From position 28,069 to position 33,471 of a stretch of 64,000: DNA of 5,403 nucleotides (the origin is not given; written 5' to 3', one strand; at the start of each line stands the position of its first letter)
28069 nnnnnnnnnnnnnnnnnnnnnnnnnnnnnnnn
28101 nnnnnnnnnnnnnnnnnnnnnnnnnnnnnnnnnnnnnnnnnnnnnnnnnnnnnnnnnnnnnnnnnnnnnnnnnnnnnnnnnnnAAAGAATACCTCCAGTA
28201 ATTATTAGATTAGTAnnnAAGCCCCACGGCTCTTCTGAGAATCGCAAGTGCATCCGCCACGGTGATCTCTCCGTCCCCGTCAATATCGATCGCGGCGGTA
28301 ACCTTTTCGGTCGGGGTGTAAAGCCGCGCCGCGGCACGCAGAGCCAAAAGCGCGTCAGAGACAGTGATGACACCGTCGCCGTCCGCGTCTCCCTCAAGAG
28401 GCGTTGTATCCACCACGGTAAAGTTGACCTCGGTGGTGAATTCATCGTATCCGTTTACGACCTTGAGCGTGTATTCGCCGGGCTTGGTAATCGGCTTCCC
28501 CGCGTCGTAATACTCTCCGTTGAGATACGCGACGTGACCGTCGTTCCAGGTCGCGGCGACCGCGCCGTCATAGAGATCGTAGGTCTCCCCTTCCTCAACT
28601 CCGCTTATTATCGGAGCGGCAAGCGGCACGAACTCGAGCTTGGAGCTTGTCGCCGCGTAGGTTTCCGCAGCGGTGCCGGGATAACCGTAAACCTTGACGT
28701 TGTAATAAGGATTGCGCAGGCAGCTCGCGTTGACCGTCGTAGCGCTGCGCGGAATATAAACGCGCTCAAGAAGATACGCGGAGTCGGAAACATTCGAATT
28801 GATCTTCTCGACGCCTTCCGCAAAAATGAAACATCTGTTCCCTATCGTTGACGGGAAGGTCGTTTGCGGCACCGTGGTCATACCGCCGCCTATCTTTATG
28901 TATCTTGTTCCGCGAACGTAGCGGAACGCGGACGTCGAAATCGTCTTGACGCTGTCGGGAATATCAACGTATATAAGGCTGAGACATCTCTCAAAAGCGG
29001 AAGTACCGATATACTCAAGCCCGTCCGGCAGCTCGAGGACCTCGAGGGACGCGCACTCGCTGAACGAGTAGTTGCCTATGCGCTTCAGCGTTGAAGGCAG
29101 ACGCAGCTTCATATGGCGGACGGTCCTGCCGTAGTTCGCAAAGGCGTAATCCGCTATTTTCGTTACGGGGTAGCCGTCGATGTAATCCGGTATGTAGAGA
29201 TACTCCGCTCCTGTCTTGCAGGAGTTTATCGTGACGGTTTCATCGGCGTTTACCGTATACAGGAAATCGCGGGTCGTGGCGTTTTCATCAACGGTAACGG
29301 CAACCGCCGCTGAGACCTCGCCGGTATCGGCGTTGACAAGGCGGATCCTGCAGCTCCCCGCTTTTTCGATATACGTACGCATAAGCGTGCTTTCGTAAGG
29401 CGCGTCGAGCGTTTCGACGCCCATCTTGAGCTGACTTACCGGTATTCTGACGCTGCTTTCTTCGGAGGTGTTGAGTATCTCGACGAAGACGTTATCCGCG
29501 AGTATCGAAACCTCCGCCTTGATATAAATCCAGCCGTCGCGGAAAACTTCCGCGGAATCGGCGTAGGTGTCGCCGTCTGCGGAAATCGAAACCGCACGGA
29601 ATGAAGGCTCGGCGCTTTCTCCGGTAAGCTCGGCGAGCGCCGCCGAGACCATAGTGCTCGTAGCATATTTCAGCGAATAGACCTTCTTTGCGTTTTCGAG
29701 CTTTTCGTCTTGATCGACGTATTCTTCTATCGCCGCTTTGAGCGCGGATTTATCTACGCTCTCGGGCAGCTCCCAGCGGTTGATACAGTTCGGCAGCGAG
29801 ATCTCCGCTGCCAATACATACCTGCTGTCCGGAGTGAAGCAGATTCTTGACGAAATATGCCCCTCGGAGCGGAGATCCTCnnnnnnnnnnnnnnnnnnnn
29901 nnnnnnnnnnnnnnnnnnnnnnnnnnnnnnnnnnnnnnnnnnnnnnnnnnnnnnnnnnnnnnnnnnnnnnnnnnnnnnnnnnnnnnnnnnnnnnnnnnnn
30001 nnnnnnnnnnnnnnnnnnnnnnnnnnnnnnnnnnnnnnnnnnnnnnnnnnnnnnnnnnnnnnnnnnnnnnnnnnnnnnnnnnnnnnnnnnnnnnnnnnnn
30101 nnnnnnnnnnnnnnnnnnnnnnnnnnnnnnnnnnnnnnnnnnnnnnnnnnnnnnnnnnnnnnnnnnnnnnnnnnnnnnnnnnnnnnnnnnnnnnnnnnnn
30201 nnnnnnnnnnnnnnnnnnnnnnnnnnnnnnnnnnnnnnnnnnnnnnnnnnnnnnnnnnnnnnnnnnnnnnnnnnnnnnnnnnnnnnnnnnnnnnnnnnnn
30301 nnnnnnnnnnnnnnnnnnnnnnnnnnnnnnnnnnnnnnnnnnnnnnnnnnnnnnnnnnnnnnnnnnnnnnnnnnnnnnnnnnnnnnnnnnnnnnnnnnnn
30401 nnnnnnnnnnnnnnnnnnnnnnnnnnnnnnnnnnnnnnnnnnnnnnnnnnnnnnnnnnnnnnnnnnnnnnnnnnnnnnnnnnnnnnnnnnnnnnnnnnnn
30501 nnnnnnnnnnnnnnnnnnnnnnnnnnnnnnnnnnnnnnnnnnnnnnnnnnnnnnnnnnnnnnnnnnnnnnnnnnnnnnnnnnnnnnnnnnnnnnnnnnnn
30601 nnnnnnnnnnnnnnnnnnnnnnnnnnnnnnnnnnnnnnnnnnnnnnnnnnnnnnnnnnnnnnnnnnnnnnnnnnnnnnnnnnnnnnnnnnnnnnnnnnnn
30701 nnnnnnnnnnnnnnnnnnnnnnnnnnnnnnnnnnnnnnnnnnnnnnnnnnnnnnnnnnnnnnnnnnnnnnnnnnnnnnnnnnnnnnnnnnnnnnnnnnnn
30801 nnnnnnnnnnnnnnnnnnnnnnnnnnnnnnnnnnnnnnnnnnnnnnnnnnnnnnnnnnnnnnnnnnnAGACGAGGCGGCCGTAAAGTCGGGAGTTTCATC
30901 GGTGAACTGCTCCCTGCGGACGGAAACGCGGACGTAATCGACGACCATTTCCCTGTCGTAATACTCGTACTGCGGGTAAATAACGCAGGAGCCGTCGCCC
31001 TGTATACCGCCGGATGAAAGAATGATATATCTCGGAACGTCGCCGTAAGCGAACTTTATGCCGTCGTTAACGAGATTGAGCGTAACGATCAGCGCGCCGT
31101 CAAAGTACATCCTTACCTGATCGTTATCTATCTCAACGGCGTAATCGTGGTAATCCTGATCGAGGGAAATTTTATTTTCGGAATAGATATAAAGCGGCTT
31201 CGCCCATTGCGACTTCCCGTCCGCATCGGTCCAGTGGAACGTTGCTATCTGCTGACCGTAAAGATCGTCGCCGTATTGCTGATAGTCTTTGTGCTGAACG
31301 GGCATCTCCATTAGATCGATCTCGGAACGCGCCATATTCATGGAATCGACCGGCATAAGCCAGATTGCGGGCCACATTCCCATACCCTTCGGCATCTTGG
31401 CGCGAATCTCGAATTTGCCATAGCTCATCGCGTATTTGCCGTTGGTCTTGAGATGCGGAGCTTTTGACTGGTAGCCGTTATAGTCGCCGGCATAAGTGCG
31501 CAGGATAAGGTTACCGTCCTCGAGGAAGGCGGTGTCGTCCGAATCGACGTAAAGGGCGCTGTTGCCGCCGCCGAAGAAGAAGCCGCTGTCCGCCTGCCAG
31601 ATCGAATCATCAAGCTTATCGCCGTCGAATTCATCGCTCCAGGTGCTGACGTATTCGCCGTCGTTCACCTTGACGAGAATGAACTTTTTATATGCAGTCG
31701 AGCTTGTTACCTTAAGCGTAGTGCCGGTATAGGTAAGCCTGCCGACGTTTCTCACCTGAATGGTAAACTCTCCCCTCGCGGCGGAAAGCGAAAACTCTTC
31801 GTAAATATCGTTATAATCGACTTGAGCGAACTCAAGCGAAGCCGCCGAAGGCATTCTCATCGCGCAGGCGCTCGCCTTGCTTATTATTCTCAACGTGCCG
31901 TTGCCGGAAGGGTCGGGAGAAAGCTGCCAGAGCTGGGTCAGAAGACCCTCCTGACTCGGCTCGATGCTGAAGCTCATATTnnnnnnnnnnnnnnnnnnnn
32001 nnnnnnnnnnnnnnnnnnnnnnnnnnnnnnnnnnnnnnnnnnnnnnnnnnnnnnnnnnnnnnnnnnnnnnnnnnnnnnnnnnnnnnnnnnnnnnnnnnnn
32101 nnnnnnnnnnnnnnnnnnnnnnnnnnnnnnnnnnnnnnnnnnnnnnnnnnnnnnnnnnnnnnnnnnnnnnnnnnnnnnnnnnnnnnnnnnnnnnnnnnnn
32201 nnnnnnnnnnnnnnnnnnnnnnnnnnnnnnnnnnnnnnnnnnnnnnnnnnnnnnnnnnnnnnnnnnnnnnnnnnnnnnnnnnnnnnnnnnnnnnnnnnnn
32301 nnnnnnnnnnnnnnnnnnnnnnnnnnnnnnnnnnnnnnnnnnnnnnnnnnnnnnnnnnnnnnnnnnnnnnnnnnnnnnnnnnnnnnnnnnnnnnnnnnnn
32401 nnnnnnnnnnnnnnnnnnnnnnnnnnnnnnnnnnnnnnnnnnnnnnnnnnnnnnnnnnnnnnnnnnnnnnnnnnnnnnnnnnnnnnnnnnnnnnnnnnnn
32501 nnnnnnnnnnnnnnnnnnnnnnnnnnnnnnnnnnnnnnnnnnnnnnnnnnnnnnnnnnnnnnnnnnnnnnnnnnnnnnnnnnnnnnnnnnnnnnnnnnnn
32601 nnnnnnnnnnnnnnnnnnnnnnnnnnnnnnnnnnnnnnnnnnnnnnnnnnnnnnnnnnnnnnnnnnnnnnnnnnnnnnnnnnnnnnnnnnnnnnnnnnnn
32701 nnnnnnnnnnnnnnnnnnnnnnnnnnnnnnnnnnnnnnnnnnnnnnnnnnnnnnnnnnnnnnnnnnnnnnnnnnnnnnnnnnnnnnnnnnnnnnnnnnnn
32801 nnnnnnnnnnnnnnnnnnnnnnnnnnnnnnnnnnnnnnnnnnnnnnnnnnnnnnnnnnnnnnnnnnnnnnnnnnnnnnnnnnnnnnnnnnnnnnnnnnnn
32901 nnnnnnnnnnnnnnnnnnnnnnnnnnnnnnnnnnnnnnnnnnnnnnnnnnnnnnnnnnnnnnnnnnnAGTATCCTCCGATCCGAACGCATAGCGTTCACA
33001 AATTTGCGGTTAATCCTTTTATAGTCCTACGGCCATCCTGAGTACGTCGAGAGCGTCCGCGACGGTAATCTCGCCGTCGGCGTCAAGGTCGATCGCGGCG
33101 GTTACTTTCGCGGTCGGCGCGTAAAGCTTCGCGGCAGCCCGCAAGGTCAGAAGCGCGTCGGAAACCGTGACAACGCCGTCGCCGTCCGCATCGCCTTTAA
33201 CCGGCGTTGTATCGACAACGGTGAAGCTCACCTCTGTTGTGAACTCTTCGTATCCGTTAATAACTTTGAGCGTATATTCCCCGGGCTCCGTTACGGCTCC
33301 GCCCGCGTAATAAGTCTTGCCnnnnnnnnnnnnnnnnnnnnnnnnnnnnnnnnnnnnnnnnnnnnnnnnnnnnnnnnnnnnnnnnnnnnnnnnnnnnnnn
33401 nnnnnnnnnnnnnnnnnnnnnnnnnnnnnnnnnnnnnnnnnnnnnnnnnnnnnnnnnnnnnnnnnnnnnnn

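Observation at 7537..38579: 31-kb co-directional block of dockerin-tagged proteins with no cohesin partner in the window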

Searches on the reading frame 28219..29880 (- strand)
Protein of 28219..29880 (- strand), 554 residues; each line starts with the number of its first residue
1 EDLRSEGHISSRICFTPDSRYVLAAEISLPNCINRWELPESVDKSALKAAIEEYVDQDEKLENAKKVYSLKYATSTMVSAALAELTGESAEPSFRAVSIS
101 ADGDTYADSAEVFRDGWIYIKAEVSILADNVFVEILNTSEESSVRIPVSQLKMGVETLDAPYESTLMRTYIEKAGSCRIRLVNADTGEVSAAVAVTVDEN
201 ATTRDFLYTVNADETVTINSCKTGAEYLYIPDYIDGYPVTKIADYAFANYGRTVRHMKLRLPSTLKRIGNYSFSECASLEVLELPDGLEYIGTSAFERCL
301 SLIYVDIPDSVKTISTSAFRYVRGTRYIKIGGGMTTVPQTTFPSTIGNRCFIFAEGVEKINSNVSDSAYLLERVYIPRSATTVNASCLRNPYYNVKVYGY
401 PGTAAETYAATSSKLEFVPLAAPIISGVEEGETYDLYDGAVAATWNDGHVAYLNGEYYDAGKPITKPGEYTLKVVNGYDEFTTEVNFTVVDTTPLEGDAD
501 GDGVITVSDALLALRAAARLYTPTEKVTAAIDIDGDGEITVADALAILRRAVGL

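Call 67: predict_structure(alignment_id=A6)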
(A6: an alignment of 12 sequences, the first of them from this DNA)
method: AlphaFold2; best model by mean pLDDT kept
length: 554 residues; sequences in the alignment: 12
mean_pLDDT: 84.4   pTM: 0.56
mean pLDDT of the five models: 84.4, 84.1, 84.1, 83.8, 83.1
residues with pLDDT >= 90: 191; 70-90: 312; 50-70: 43; < 50: 8
segments of 3 or more residues with pLDDT < 50: 1-7
pLDDT, mean of each block of 10 residues (from residue 1): 47 70 70 68 85 89 89 80 83 91 87 87 87 88 87 85 90 90 89 89 79 92 80 91 92 80 96 91 90 93 90 92 83 90 81 92 83 90 86 86 92 88 62 74 72 85 84 73 78 83 88 91 85 88 92 85
secondary structure, 60 per line:
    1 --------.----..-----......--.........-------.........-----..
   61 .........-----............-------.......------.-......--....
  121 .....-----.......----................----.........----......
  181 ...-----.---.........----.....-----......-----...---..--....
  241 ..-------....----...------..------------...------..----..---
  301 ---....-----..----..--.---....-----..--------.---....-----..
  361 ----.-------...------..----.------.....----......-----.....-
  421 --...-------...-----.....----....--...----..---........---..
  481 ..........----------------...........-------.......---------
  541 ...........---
elements in order: E21-26 E29-37 H45-53 H59-69 H75-86 E94-100 E109-114 E117-125 E131-137 E142-147 H148-151 E152-157 E162-170 E175-183 E193-201 E206-210 E216-221 E227-229 E237-242 H250-253 E258-260 E281-283 E304-307 E327-330 E350-353 E373-375 E395-399 H404-409 E415-419 E423-425 E433-435 E441-445 E450-453 E456-458 E468-475 E482-490 H507-517 H525-531 H541-551

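Call 70: fold_search(model_id=the predicted structure, library=pdb)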
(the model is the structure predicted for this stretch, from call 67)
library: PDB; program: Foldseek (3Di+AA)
matches with E <= 10: 1934; with E <= 0.001: 12
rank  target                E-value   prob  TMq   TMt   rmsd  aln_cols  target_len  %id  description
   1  6mlx_A                2.8e-08  1.00  0.23  0.54   5.0       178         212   25  Crystal structure of T. pallidum Leucine Rich Repeat protein (TpLRR) (released 2019-07-17)
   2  6mlx_B                4.0e-08  1.00  0.25  0.60   7.7       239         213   21  Crystal structure of T. pallidum Leucine Rich Repeat protein (TpLRR) (released 2019-07-17)
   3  6mlx_C                8.9e-08  1.00  0.25  0.61   8.6       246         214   21  Crystal structure of T. pallidum Leucine Rich Repeat protein (TpLRR) (released 2019-07-17)
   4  4fs7                  2.7e-07  1.00  0.22  0.29  10.1       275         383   19  Crystal structure of a leucine-rich repeat protein (BACOVA_04585) from Bacteroides ovatus ATCC 8483 at 1.19 A resolution (released 2012-09-19)
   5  4gt6                  3.2e-07  1.00  0.23  0.32  16.3       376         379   17  Crystal structure of a leucine rich cell surface protein (FAEPRAA2165_01021) from Faecalibacterium prausnitzii A2-165 at (released 2012-09-26)
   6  4fd0                  3.6e-07  1.00  0.21  0.28  14.1       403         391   15  Crystal structure of a putative cell surface protein (BACCAC_03700) from Bacteroides caccae ATCC 43185 at 2.07 A resolut (released 2012-07-25)
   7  4fdw                  1.2e-06  1.00  0.25  0.34  13.5       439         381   12  Crystal structure of a putative cell surface protein (BACOVA_01565) from Bacteroides ovatus ATCC 8483 at 2.05 A resoluti (released 2012-07-25)
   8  4cp6                  8.3e-06  1.00  0.27  0.36   6.4       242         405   18  The Crystal structure of Pneumococcal vaccine antigen PcpA (released 2015-02-25)
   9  4oju_A                1.5e-04  1.00  0.20  0.71   3.0       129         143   26  Crystal structure of a leucine-rich repeat protein (BACCAP_00569) from Bacteroides capillosus ATCC 29799 at 2.00 A res (released 2014-06-18)
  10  4oju_B                2.4e-04  1.00  0.19  0.71   2.9       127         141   26  Crystal structure of a leucine-rich repeat protein (BACCAP_00569) from Bacteroides capillosus ATCC 29799 at 2.00 A res (released 2014-06-18)
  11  4oju_D                2.4e-04  1.00  0.21  0.79   2.9       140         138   24  Crystal structure of a leucine-rich repeat protein (BACCAP_00569) from Bacteroides capillosus ATCC 29799 at 2.00 A res (released 2014-06-18)
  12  4h09_A                9.8e-04  0.91  0.13  0.17  16.1       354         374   14  Crystal structure of a leucine-rich repeat protein (EUBVEN_01088) from Eubacterium ventriosum ATCC 27560 at 2.50 A res (released 2012-10-10)
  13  4h09_E                1.1e-03  0.97  0.15  0.20  15.9       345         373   14  Crystal structure of a leucine-rich repeat protein (EUBVEN_01088) from Eubacterium ventriosum ATCC 27560 at 2.50 A res (released 2012-10-10)
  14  4h09_B                1.8e-03  0.99  0.15  0.20  13.1       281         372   14  Crystal structure of a leucine-rich repeat protein (EUBVEN_01088) from Eubacterium ventriosum ATCC 27560 at 2.50 A res (released 2012-10-10)
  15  5aea_A                2.1e-03  1.00  0.12  0.43   6.7       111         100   19  Crystal structure of human NCAM domain 1 (released 2016-04-13)
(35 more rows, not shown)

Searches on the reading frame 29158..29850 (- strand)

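Call 30: search_protein_families(library=pfam, proteins=[window:29158-29850:-], max_evalue=1)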
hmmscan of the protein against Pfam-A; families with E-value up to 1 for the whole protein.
window:29158-29850:- (231 aa): 3 families
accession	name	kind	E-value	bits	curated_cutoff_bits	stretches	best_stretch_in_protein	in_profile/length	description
PF06533.17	DUF1110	-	0.035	14.5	24.1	1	28-99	38-108/189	Protein of unknown function (DUF1110)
PF08203.16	RNA_polI_A14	-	0.14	12.7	25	1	18-66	3-50/117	Yeast RNA polymerase I subunit RPA14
PF03958.22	Secretin_N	-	0.15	12.8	28.2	1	56-95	2-41/69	Bacterial type II/III secretion system short domain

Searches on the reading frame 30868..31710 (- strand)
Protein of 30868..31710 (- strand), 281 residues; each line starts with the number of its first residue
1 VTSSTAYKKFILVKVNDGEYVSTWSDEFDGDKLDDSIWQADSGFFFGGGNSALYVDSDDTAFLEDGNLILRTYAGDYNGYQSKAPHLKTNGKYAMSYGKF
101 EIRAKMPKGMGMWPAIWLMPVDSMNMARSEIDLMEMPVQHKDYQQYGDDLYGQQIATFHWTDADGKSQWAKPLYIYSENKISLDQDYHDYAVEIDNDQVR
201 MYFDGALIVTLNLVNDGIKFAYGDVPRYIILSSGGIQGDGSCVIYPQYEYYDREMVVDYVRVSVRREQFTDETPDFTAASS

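Call 83: search_solved_structures(query=window:30868-31710:-, max_evalue=0.00001, show_alignments=1)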
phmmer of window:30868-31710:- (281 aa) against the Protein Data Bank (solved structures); distinct sequences matched with E-value up to 0.00001: 26.
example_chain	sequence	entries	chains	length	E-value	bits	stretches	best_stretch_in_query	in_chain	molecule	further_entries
3azx_A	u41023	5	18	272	1.4e-24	90.2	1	17-263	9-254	Laminarinase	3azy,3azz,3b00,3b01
4dfs_A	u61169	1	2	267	1.9e-24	89.7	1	16-262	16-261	Glycoside hydrolase, family 16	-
4crq_A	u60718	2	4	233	1.9e-20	76.6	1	20-263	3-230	ENDO-1,3-BETA-GLUCANASE, FAMILY GH16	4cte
6t2n_AAA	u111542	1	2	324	2.5e-20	76.2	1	18-267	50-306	Glycoside hydrolase family 16 protein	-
8xph_A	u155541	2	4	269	1.8e-19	73.4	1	23-209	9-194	Laminarinase PtLam | Laminarinase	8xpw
3iln_A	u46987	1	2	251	4.2e-19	72.2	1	23-262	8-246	Laminarinase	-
8xpk_A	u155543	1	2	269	5.8e-19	71.7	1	23-208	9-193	Laminarinase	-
6jh5_A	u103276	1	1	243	2.1e-18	69.9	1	22-264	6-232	LamCAT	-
6jhj_A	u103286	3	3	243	8.4e-18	67.9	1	22-264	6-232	LamCAT | laminarinase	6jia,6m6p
7wwc_A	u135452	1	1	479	4.9e-16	62.1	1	23-262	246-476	beta-1,3(4)-glucanase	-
7ww4_A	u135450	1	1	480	5e-16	62.1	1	23-262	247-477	beta-1,3(4)-glucanase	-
5wut_A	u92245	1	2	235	5.9e-15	58.6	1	23-238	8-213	ULam111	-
3atg_A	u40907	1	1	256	6.5e-15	58.4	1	23-262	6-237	GLUCANASE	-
9voq_A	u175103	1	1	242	6.8e-15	58.4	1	23-262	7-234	Beta-1,3-glucanase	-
9vmv_A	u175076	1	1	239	7.2e-15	58.3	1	23-262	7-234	Beta-1,3-glucanase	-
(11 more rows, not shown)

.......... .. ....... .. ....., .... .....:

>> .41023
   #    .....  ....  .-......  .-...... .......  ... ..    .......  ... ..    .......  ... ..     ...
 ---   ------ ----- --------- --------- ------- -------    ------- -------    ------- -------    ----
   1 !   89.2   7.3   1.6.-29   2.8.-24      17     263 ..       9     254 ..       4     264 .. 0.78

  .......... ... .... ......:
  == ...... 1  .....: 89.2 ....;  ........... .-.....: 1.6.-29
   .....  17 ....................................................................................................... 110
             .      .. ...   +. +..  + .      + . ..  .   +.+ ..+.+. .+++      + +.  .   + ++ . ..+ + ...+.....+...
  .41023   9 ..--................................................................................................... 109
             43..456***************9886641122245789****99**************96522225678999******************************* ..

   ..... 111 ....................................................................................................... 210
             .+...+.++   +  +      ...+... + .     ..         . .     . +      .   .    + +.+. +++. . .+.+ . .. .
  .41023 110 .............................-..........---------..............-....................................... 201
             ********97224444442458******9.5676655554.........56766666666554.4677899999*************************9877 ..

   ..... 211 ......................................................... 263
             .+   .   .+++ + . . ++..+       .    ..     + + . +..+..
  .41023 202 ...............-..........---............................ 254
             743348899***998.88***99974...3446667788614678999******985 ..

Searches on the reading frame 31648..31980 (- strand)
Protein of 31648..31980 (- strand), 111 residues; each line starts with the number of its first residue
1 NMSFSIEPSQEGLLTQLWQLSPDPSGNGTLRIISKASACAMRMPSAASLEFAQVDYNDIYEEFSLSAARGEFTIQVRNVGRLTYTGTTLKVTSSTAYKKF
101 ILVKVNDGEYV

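Call 84: search_protein_families(library=pfam, proteins=[window:31648-31980:-], max_evalue=0.1)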
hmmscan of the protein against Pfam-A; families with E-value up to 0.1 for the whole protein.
window:31648-31980:- (111 aa): 1 family
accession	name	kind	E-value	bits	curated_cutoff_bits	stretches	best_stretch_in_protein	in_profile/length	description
PF14200.12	RicinB_lectin_2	-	0.03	15.4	25.6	0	16-80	3-70/89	Ricin-type beta-trefoil lectin domain-like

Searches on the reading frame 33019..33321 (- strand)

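Call 7: search_protein_families(library=pfam, proteins=[window:33019-33321:-], max_evalue=1)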
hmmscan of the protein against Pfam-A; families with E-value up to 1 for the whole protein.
window:33019-33321:- (100 aa): 6 families
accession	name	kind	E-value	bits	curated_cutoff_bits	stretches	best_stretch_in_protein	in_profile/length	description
PF00404.24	Dockerin_1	-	1.3e-06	28.9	22.9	1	42-93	1-52/57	Dockerin type I domain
PF00036.39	EF-hand_1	-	0.002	18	25.4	0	77-95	9-27/29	EF hand domain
PF13405.12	EF-hand_6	-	0.003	17.6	25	0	76-95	8-27/30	EF-hand domain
PF13202.12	EF-hand_5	-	0.0041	17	25.9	1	76-87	7-18/25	EF hand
PF13499.12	EF-hand_7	-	0.077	13.8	30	1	44-89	12-61/67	EF-hand domain pair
PF14658.12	EF-hand_9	-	0.37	11.7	37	0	44-94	8-62/66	EF-hand domain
